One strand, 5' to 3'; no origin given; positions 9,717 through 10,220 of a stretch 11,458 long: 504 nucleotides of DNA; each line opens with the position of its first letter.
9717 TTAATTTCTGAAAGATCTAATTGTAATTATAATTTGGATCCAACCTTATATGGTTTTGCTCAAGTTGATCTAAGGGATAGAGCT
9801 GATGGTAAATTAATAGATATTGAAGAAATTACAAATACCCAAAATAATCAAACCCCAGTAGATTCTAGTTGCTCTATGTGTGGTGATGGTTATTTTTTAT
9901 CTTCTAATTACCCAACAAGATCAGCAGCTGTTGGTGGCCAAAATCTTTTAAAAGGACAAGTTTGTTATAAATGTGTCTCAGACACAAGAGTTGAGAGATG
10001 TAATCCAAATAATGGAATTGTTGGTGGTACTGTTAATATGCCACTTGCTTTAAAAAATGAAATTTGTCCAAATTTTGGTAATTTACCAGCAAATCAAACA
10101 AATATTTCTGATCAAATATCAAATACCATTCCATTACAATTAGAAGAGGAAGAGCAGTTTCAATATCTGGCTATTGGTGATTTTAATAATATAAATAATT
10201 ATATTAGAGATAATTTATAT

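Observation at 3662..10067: A 63-aa cysteine-rich cassette sits at different positions in the two paralogs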

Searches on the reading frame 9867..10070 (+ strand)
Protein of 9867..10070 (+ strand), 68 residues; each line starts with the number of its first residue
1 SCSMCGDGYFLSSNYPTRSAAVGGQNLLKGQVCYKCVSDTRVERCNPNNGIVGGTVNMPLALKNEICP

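Call 35: predict_structure(alignment_id=A3)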
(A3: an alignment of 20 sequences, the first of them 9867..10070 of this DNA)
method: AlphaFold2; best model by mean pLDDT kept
length: 68 residues; sequences in the alignment: 20
mean_pLDDT: 94.9   pTM: 0.81
mean pLDDT of the five models: 94.9, 94.9, 94.9, 94.7, 94.3
residues with pLDDT >= 90: 65; 70-90: 3; 50-70: 0; < 50: 0
segments of 3 or more residues with pLDDT < 50: none
pLDDT, mean of each block of 10 residues (from residue 1): 94 95 96 95 97 95 90
secondary structure, 60 per line:
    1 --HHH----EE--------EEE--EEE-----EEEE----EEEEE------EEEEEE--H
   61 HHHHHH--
elements in order: E20-22 E25-27 E33-36 E41-45 E52-57 H60-66
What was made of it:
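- On Inserted (nested) autonomous domain: AF2 gives pLDDT 94.9 and pTM 0.81 for the 68-residue segment (call 35).
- Fold: AF2 gives pLDDT 94.9 and pTM 0.81 (call 35).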

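Call 37: search_solved_structures(query=A3, max_evalue=10)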
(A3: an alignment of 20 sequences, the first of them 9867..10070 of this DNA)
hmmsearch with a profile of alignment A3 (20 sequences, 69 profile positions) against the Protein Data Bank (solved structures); distinct sequences matched with E-value up to 10: 1.
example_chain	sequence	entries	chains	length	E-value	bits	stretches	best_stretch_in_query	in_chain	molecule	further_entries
5yfp_H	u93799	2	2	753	0.07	16.2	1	8-52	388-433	Exocyst complex component EXO84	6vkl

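Call 38: search_protein_families(library=pfam, alignment_id=A3, max_evalue=10)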
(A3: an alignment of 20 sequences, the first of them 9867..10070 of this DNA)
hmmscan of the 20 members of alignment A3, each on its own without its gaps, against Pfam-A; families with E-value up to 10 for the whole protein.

A. member 1, window:9867-10070:+ (68 aa): 0 families

B. families by the number of members that match (of 20 scanned): 6 families
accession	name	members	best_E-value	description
PF19817.4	DUF6300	1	0.02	Family of unknown function (DUF6300)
PF21817.3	CapR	1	0.037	CapR homology domain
PF08308.17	PEGA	1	0.1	PEGA domain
PF23733.2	GRXCR1-2_C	1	0.17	GRXCR1/2, C-terminal domain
PF05191.20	ADK_lid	1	0.28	Adenylate kinase, active site lid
PF13408.12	Zn_ribbon_recom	1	1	Recombinase zinc beta ribbon domain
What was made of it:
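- On Zinc ribbon: The best hits are E 0.28 and E 1, each in 1 of 20 members (call 38).
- On CBM14 / CBM18 chitin-binding modules: These families are not listed at E <= 10 for any of 20 cassettes (call 38).
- B types have C-x2-C...C-x2-C. The only Pfam near-hits, all insignificant, are zinc-knuckle families: ADK_lid at E 0.28 and Zn_ribbon_recom at E 1 (call 38).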

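Call 39: fold_search(model_id=the predicted structure, library=pdb)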
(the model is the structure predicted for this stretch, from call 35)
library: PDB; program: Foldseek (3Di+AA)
matches with E <= 10: 811; with E <= 0.001: 0
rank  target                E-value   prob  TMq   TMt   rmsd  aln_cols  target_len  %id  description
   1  7tt1_B                2.3e-01  0.28  0.32  0.08   8.5        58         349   16  BamABCDE bound to substrate EspP class 4 (released 2022-03-30)
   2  3nol                  4.1e-01  0.30  0.34  0.12  10.4        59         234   22  Crystal structure of Zymomonas mobilis Glutaminyl Cyclase (trigonal form) (released 2010-11-03)
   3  7tsz_B                7.0e-01  0.30  0.33  0.08   4.3        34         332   20  BamABCDE bound to substrate EspP class 1 (released 2022-03-30)
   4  9p1u_B                7.5e-01  0.15  0.30  0.08   7.2        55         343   20  beta-barrel assembly machine from Escherichia coli in an late state of LptD assembly (released 2026-03-11)
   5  7tt2_B                9.0e-01  0.28  0.33  0.08   4.4        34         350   20  BamABCDE bound to substrate EspP class 3 (released 2022-03-30)
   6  6lyu_B                9.0e-01  0.16  0.31  0.07  10.9        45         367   18  Structure of the BAM complex (released 2021-01-13)
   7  8adg_B                1.0e+00  0.23  0.32  0.08   3.7        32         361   22  Cryo-EM structure of Darobactin 22 bound BAM complex (released 2023-01-11)
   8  8qp5_B                1.1e+00  0.14  0.31  0.08   8.7        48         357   17  Release Complex: BAM bound EspP (SurA released) (released 2024-09-25)
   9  4fgi_B                1.1e+00  0.13  0.30  0.16   4.5        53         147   11  Structure of the effector - immunity system Tse1 / Tsi1 from Pseudomonas aeruginosa (released 2012-06-20)
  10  5cxc_A                1.2e+00  0.28  0.32  0.06   3.3        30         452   23  Structure of Ytm1 bound to the C-terminal domain of Erb1 in P 65 2 2 space group (released 2015-10-28)
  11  8sqa_B                1.2e+00  0.11  0.30  0.07  11.2        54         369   17  The cryo-EM structure of the EcBAM/EspP(beta8-12) complex (released 2024-05-08)
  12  5ov3_A                1.3e+00  0.28  0.31  0.08   3.4        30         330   17  Structure of the RbBP5 beta-propeller domain (released 2018-03-28)
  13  2yms_B                1.3e+00  0.16  0.34  0.32   9.9        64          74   14  Structure and assembly of a b-propeller with nine blades and a new conserved repetitive sequence motif (released 2013-10-30)
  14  4av8                  1.3e+00  0.13  0.32  0.08  11.1        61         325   18  Kluyveromyces lactis Hsv2 complete loop 6CD (released 2012-06-13)
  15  2yms_A                1.4e+00  0.20  0.33  0.20   4.5        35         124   26  Structure and assembly of a b-propeller with nine blades and a new conserved repetitive sequence motif (released 2013-10-30)
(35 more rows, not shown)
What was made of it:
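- On CBM14 / CBM18 chitin-binding modules: Foldseek against PDB gives nothing below E 0.2 (call 39).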

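Call 48: find_homologous_proteins(query=A3, max_evalue=0.001)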
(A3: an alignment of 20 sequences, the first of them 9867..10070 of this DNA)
Query A3 (20 sequences): 125 candidates shared short words with the query, none scored E <= 0.001.
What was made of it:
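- Tried and rejected: Third homolog search: a word-indexed search with the cassette alignment A3 returned nothing (call 48).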

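Call 62: fold_search(model_id=the predicted structure, library=viral)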
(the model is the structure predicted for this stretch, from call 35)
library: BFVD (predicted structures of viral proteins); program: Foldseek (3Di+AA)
matches with E <= 10: 712; with E <= 0.001: 0
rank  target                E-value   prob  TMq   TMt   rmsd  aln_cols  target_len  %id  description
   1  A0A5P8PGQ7            1.2e-01  0.77  0.34  0.36   7.9        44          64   20  (no name in the UniProt tables at hand)
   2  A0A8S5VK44            3.8e-01  0.21  0.33  0.11   6.1        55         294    7  (no name in the UniProt tables at hand)
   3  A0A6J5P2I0            4.3e-01  0.51  0.38  0.03   9.4        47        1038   11  Uncharacterized protein [uncultured Caudovirales phage]
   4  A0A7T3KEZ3            4.6e-01  0.25  0.36  0.10   7.6        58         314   12  Putative DNA primase subunit [Campylobacter phage F358]
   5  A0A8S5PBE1            5.1e-01  0.38  0.39  0.32   6.7        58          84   12  Uncharacterized protein [Siphoviridae sp. ctMYJ33]
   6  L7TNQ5                5.8e-01  0.16  0.34  0.18   7.2        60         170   17  (no name in the UniProt tables at hand)
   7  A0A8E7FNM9            6.6e-01  0.60  0.44  0.43   2.3        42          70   19  (no name in the UniProt tables at hand)
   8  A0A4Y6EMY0            6.6e-01  0.08  0.23  0.21   3.7        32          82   16  Uncharacterized protein [Gordonia phage McKinley]
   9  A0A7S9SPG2            8.4e-01  0.21  0.31  0.14   8.1        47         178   17  (no name in the UniProt tables at hand)
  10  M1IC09                8.9e-01  0.09  0.23  0.02  10.2        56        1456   16  (no name in the UniProt tables at hand)
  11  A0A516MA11            1.0e+00  0.16  0.36  0.06  12.2        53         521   19  (no name in the UniProt tables at hand)
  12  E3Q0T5                1.0e+00  0.13  0.34  0.25   8.7        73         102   18  Uncharacterized protein [Flavobacterium phage FCL-2]
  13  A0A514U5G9            1.0e+00  0.11  0.27  0.30   7.4        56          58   14  Uncharacterized protein [Escherichia phage VEc20]
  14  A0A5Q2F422            1.0e+00  0.07  0.27  0.17   9.1        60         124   17  Uncharacterized protein [Gordonia phage Sixama]
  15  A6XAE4                1.1e+00  0.25  0.36  0.31   9.1        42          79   21  Uncharacterized protein [Actinomyces phage Av-1]
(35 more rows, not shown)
